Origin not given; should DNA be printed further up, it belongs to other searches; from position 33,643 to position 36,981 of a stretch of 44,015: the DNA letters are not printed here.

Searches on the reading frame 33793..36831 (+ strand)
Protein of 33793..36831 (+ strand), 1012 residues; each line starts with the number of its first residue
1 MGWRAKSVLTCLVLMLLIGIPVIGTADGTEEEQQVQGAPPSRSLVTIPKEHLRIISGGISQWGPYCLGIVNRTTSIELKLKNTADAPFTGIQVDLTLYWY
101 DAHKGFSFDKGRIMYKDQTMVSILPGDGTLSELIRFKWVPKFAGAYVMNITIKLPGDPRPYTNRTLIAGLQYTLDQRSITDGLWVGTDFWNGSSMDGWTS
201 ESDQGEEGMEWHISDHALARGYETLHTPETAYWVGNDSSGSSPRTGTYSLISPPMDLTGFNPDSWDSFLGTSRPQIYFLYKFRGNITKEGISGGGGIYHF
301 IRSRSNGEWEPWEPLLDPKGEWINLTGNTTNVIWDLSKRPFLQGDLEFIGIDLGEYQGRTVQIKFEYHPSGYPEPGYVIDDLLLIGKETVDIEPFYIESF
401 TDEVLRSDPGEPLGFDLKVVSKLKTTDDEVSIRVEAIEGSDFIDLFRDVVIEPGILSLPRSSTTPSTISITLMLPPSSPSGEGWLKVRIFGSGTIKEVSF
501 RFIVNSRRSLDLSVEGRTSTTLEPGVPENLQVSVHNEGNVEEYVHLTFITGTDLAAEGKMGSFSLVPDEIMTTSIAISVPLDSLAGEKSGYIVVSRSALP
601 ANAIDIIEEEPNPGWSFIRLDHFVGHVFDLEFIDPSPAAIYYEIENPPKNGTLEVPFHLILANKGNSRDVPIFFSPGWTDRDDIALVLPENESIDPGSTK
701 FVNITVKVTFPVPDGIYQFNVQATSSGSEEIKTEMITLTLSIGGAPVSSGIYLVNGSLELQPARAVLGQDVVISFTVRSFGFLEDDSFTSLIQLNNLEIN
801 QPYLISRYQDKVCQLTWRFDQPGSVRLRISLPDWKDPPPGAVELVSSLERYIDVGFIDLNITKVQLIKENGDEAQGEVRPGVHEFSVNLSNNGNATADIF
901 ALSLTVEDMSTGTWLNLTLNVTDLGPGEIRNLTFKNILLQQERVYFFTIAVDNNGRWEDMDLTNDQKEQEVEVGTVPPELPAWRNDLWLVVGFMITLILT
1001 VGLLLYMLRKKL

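Call 18: find_encoding_contigs(protein=window:33793-36831:+, flank=8000, max_places=10)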
Protein window:33793-36831:+ (1012 aa): no gene with exactly this product is on record in the collection.
